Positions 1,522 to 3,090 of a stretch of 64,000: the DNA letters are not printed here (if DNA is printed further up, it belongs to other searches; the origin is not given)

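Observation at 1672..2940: Putative export beta-barrel with poly-acidic insert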

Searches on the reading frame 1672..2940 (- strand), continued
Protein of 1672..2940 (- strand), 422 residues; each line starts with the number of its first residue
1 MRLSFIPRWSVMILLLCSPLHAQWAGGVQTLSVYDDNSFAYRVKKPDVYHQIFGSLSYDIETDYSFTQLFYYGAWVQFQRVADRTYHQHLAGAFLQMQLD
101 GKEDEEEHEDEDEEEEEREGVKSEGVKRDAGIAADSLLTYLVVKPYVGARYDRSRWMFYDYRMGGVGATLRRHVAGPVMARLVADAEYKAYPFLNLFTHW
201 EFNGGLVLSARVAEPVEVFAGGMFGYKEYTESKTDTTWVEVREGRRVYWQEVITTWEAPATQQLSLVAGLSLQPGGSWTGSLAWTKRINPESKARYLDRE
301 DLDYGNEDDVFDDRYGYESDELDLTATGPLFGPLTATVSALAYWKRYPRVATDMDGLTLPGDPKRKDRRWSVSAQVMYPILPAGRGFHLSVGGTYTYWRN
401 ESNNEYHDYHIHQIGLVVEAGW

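Call 41: predict_structure(alignment_id=A2)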
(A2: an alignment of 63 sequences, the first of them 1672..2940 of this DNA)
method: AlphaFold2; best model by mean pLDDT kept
length: 422 residues; sequences in the alignment: 63
mean_pLDDT: 89.8   pTM: 0.83
mean pLDDT of the five models: 89.8, 89.3, 88.9, 88.5, 88.1
residues with pLDDT >= 90: 330; 70-90: 28; 50-70: 57; < 50: 7
segments of 3 or more residues with pLDDT < 50: 303-306
pLDDT, mean of each block of 10 residues (from residue 1): 63 62 87 97 96 97 95 98 97 97 64 62 54 71 98 95 98 96 98 95 98 96 97 92 96 89 98 95 98 76 54 94 98 97 97 95 97 98 91 98 96 98 95
secondary structure, 60 per line:
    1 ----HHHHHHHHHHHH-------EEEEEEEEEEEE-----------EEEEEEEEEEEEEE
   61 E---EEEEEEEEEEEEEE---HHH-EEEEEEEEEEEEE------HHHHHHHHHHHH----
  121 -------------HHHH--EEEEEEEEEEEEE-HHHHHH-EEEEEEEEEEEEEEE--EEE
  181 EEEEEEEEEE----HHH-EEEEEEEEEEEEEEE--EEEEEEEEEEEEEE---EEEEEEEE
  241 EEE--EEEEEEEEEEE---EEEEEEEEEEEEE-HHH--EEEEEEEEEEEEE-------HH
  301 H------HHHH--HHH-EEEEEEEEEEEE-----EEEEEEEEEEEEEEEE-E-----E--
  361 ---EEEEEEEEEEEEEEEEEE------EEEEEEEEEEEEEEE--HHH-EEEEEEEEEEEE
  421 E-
elements in order: H5-16 E24-35 E47-61 E65-78 E86-98 H105-116 H134-137 E140-152 H154-159 E161-175 E178-190 E199-213 E216-229 E233-243 E246-256 E260-272 E279-291 H308-311 E318-329 E335-350 E364-381 E388-402 E409-421
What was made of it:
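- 1672..2940 (-): Gene for the 422-aa outer-membrane beta-barrel (stop codon TAG at 1672-1674). AF2 18-strand barrel, pLDDT 89.8, pTM 0.83 (call 41).
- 2524..2646 (-): Beta4-beta5 connection (T2, aa 99-139), holding the acidic low-complexity run aa 100-127 (window 2560-2643). Predicted disordered and periplasmic. AF2 strand map and low pLDDT (call 41).
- On Outer-membrane beta-barrel protein (general): AF2 gives 18 strands, pLDDT 89.8 and pTM 0.83 (call 41).
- On Synthase-dependent exopolysaccharide secretion system: The barrel starts one residue after the signal peptide cleavage site (call 41).
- On PgaA_barrel (PF21197): 18 strands, no N-terminal domain (call 41).
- On AlgE / alginate export family: Strand count (call 41).
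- On Slam / DUF560 / type 11 secretion OMP (PF04575): Call 41.
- Checked: It is shown by the structure prediction (call 41).
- All five models score 88-90, and 18 strands span aa 24-421 (call 41). Wzi's alpha-helical plug domain is absent from the model (call 41). AF2 sees no structure there (call 41).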

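Call 46: search_protein_families(library=pfam, proteins=[P0100, P0121, P0122, P0084, P0112, P0147, P0150, P0086, P0039, P0013], max_evalue=0.1)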
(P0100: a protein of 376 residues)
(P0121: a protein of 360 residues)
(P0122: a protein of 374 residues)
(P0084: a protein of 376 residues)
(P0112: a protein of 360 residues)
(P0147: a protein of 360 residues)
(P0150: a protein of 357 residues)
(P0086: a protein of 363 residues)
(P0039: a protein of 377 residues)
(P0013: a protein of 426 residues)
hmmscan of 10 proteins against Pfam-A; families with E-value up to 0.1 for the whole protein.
P0100 (376 aa): 0 families

P0121 (360 aa): 0 families

P0122 (374 aa): 1 family
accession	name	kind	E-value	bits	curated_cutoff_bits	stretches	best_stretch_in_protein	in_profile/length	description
PF13063.11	DUF3925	-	0.058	14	25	0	277-301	20-44/65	Protein of unknown function (DUF3925)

P0084 (376 aa): 0 families

P0112 (360 aa): 1 family
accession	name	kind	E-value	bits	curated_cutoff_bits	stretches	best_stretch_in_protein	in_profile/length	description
PF04575.19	SlipAM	-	9.1e-05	22.6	22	1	255-357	185-285/288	Surface lipoprotein assembly modifier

P0147 (360 aa): 1 family
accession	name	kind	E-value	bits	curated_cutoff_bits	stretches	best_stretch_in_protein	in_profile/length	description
PF04575.19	SlipAM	-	0.0021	18.1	22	1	250-346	187-274/288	Surface lipoprotein assembly modifier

P0150 (357 aa): 1 family
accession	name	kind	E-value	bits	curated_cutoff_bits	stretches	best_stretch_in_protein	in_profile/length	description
PF04575.19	SlipAM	-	0.00081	19.4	22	1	243-351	176-282/288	Surface lipoprotein assembly modifier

P0086 (363 aa): 1 family
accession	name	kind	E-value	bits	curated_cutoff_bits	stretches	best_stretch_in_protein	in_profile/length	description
PF04575.19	SlipAM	-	2.9e-08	34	22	1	243-360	173-285/288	Surface lipoprotein assembly modifier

P0039 (377 aa): 1 family
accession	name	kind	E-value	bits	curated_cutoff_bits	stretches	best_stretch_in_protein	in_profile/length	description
PF04575.19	SlipAM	-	9.4e-09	35.6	22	1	254-375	170-286/288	Surface lipoprotein assembly modifier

P0013 (426 aa): 1 family
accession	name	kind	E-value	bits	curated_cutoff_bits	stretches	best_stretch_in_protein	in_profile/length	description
PF04575.19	SlipAM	-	3.1e-07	30.7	22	1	301-426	170-288/288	Surface lipoprotein assembly modifier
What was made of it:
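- Matches in relatives cover only profile positions about 170-288 of 288 (call 46).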

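Call 52: fold_search(model_id=the predicted structure, library=pdb)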
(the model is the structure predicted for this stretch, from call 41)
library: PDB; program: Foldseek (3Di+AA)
matches with E <= 10: 958; with E <= 0.001: 337
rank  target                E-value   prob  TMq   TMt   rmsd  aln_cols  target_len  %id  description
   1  4b61_A                2.5e-09  1.00  0.47  0.47  11.9       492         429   10  In meso structure of alginate transporter, AlgE, from Pseudomoas aeruginosa, PAO1. Crystal form 3. (released 2013-07-17)
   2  3sy9_D                2.7e-09  1.00  0.39  0.44  15.7       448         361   10  Crystal structure of Pseudomonas aeruginosa OccD2 (OpdC) (released 2012-02-08)
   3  3sy9_C                3.3e-09  1.00  0.41  0.46  15.4       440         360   10  Crystal structure of Pseudomonas aeruginosa OccD2 (OpdC) (released 2012-02-08)
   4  4b61_B                5.2e-09  1.00  0.46  0.45  12.3       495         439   10  In meso structure of alginate transporter, AlgE, from Pseudomoas aeruginosa, PAO1. Crystal form 3. (released 2013-07-17)
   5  2hdi_A                6.5e-09  1.00  0.41  0.31  11.7       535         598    8  Crystal structure of the Colicin I receptor Cir from E.coli in complex with receptor binding domain of Colicin Ia. (released 2007-05-08)
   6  4xnk                  6.5e-09  1.00  0.44  0.44  11.9       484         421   10  X-ray structure of AlgE1 (released 2015-06-03)
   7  5d5d                  9.0e-09  1.00  0.44  0.45  12.7       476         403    9  In meso in situ serial X-ray crystallography structure of AlgE at 100 K (released 2016-01-13)
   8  8pz4                  1.1e-08  1.00  0.46  0.42  10.9       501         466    9  Structure of alginate transporter, AlgE, solved at wavelength 2.755 A (released 2023-10-25)
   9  8rqp                  1.2e-08  1.00  0.47  0.44  12.2       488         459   10  In meso structure of the alginate exporter, AlgE, from Pseudomonas aeruginosa in 7.10 monoacylglycerol (released 2024-04-03)
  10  4fso_A                1.3e-08  1.00  0.38  0.44  17.4       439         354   12  Crystal Structure of Pseudomonas aeruginosa OccK10 (OpdN) (released 2013-07-24)
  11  4xnl                  1.4e-08  1.00  0.46  0.46  11.9       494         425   10  X-ray structure of AlgE2 (released 2015-06-03)
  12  3rbh_D                1.8e-08  1.00  0.46  0.47  12.5       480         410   11  Structure of alginate export protein AlgE from Pseudomonas aeruginosa (released 2011-07-27)
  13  3rbh_B                2.0e-08  1.00  0.45  0.44  11.9       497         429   10  Structure of alginate export protein AlgE from Pseudomonas aeruginosa (released 2011-07-27)
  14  3rbh_A                2.2e-08  1.00  0.47  0.46  11.7       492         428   10  Structure of alginate export protein AlgE from Pseudomonas aeruginosa (released 2011-07-27)
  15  4afk                  2.3e-08  1.00  0.47  0.46  12.4       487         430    9  In meso structure of alginate transporter, AlgE, from Pseudomonas aeruginosa, PAO1 (released 2013-02-06)
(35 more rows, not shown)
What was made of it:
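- Closest known: AlgE. Same: Best Foldseek match (E 2.5e-9, call 52).
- Foldseek's best hits are the 18-stranded AlgE (E 2.5e-9) and Occ porins (call 52).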

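Call 57: find_encoding_contigs(protein=P0037, flank=8000, max_places=2)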
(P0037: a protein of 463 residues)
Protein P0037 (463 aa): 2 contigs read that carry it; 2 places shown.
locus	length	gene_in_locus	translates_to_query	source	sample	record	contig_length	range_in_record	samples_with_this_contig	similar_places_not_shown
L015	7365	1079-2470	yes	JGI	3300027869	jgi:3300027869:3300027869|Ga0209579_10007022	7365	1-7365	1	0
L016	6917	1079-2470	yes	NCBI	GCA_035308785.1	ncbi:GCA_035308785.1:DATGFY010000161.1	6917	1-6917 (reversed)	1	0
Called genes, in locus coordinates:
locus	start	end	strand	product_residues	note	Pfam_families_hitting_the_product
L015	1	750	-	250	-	?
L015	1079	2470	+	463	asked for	-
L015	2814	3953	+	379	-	-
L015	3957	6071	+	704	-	-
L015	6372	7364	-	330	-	?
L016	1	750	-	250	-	?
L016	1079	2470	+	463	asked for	-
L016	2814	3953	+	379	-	-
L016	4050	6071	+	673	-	-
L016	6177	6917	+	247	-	?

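Call 58: find_encoding_contigs(protein=P0013, flank=8000, max_places=2)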
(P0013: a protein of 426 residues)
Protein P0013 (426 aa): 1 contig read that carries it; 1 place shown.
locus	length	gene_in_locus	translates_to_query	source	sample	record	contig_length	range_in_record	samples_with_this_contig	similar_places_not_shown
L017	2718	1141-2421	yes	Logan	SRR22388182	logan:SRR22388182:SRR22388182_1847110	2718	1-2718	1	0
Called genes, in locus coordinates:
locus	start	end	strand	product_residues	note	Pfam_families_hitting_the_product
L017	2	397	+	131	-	?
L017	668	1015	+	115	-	PF18962:Por_Secre_tail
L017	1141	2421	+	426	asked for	PF04575:SlipAM (weak)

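Call 59: find_encoding_contigs(protein=P0026, flank=8000, max_places=2)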
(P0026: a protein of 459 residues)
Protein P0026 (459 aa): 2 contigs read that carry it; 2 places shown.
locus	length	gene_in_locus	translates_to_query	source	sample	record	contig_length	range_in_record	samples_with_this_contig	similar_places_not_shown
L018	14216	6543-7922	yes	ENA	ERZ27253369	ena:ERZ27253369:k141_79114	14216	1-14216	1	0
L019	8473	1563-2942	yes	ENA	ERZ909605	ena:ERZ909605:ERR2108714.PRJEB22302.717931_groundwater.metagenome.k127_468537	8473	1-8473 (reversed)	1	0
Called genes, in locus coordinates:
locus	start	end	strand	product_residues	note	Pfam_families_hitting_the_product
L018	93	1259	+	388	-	PF02350:Epimerase_2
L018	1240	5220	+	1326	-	PF10096:DUF2334, PF08532:Glyco_hydro_42M (faint)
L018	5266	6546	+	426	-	PF13506:Glyco_transf_21, PF03142:Chitin_synth_2 (faint), PF00535:Glycos_transf_2, PF10111:Glyco_tranf_2_2, PF13641:Glyco_tranf_2_3, PF13632:Glyco_trans_2_3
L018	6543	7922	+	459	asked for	-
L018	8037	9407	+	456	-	PF03062:MBOAT, PF13813:MBOAT_2 (weak)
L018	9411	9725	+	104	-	-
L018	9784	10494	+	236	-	PF16822:ALGX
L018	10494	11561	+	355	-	PF16822:ALGX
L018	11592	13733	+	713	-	-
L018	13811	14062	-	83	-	-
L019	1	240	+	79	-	?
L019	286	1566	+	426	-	PF13506:Glyco_transf_21, PF03142:Chitin_synth_2 (faint), PF00535:Glycos_transf_2, PF10111:Glyco_tranf_2_2, PF13641:Glyco_tranf_2_3, PF13632:Glyco_trans_2_3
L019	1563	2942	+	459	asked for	-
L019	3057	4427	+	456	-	PF03062:MBOAT, PF13813:MBOAT_2 (weak)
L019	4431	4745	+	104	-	-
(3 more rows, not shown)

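Call 60: find_encoding_contigs(protein=P0016, flank=8000, max_places=2)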
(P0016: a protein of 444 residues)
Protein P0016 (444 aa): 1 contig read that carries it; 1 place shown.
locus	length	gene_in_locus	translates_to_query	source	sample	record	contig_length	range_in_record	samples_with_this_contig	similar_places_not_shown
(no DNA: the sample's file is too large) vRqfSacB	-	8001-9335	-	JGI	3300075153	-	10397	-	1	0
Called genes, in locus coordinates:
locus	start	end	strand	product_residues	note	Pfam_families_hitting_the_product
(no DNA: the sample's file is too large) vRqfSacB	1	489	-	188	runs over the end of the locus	?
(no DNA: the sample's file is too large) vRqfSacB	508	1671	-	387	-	PF01442:Apolipoprotein (weak), PF04513:Baculo_PEP_C (weak), PF07889:DUF1664 (faint), PF06103:DUF948 (weak), PF02646:RmuC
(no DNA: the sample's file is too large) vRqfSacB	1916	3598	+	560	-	PF01642:MM_CoA_mutase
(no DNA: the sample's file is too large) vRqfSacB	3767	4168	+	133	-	PF00903:Glyoxalase, PF13669:Glyoxalase_4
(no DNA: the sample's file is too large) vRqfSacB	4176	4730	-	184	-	PF13489:Methyltransf_23, PF01135:PCMT (weak), PF01209:Ubie_methyltran, PF13847:Methyltransf_31, PF08241:Methyltransf_11, PF08242:Methyltransf_12, PF13649:Methyltransf_25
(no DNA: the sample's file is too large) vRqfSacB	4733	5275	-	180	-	PF09918:DUF2148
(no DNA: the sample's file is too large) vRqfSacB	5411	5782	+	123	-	PF00072:Response_reg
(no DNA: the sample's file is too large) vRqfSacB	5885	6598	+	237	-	PF13489:Methyltransf_23 (weak), PF13847:Methyltransf_31, PF08241:Methyltransf_11, PF08242:Methyltransf_12, PF13649:Methyltransf_25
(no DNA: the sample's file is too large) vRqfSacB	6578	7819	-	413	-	-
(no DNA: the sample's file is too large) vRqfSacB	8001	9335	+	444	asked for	-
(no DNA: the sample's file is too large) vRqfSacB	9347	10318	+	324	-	?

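Call 61: find_encoding_contigs(protein=P0022, flank=8000, max_places=2)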
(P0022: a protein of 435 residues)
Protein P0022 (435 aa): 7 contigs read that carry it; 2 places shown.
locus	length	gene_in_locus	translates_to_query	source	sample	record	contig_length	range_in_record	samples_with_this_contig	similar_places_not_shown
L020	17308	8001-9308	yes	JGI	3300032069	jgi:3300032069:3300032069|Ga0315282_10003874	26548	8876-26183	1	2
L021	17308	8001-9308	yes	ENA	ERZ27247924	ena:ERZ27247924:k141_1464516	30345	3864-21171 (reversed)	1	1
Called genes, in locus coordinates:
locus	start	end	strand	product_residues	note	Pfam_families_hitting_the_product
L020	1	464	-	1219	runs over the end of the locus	PF00515:TPR_1 (faint), PF07719:TPR_2 (faint), PF10602:RPN7 (faint), PF12895:ANAPC3 (faint), PF13432:TPR_16 (weak), PF17874:TPR_MalT (weak), PF13432:TPR_16 (weak), PF13424:TPR_12 (weak), +9 more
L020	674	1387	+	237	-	-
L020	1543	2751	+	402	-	PF13579:Glyco_trans_4_4 (weak), PF02350:Epimerase_2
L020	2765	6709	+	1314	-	PF10096:DUF2334, PF08532:Glyco_hydro_42M (faint)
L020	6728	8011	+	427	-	PF13506:Glyco_transf_21, PF00535:Glycos_transf_2, PF10111:Glyco_tranf_2_2, PF13641:Glyco_tranf_2_3, PF13632:Glyco_trans_2_3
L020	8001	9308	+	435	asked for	-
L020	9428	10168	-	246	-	PF13085:Fer2_3, PF13187:Fer4_9 (faint), PF00037:Fer4 (weak), PF12837:Fer4_6 (weak), PF13237:Fer4_10, PF12838:Fer4_7 (weak), PF13183:Fer4_8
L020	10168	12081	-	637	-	PF00890:FAD_binding_2, PF01266:DAO (faint), PF02910:Succ_DH_flav_C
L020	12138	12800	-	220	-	-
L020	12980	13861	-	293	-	PF18075:FtsX_ECD, PF02687:FtsX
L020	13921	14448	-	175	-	PF00800:PDT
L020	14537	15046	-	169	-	-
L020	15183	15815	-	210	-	-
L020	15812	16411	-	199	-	PF21176:RecR_HhH, PF02132:RecR_ZnF, PF13662:Toprim_4, PF01751:Toprim, PF21175:RecR_C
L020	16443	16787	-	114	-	PF02575:YbaB_DNA_bd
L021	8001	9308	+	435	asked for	-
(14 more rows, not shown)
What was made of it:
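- There it is joined by a UDP-GlcNAc 2-epimerase and, in L018, by MBOAT plus AlgX-type O-acetylation genes (calls 59, 61).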

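Call 62: find_encoding_contigs(protein=P0025, flank=8000, max_places=2)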
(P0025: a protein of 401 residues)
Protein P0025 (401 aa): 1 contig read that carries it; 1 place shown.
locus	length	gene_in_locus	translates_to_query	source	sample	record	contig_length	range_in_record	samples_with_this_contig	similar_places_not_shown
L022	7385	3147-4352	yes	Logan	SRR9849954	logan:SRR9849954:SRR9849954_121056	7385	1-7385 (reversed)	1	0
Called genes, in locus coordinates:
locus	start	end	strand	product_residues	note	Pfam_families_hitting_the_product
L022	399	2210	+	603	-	PF13860:FlgD_ig (faint), PF18962:Por_Secre_tail (weak)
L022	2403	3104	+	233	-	-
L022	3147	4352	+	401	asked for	-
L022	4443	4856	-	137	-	PF00072:Response_reg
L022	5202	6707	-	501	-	PF03264:Cytochrom_NNT, PF14522:Cytochrome_C7 (faint), PF14537:Cytochrom_c3_2 (weak)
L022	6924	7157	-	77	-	PF09851:SHOCT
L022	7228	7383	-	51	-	?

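Call 63: find_encoding_contigs(protein=P0039, flank=8000, max_places=2)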
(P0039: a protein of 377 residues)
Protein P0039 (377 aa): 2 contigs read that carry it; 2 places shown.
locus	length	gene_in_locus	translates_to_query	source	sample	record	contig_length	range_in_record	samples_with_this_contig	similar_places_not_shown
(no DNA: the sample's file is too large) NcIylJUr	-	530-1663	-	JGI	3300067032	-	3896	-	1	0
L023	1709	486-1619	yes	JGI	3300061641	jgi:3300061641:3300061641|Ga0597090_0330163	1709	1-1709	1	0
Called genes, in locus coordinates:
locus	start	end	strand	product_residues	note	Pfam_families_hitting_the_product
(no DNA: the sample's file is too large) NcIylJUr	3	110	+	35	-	?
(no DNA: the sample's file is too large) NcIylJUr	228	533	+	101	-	-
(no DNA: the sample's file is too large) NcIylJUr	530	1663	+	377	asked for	PF04575:SlipAM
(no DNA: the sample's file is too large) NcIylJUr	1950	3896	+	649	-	?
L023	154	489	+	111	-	-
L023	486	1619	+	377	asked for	PF04575:SlipAM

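Call 69: find_encoding_contigs(protein=P0027, flank=8000, max_places=2)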
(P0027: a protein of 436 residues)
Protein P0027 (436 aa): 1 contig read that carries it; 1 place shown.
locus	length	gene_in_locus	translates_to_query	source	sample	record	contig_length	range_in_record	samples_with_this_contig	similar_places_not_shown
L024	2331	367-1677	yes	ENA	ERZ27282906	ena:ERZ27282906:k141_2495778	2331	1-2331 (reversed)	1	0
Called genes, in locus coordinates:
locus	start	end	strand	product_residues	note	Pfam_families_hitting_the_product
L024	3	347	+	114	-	?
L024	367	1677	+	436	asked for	-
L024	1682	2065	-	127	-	PF00581:Rhodanese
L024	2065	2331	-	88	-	?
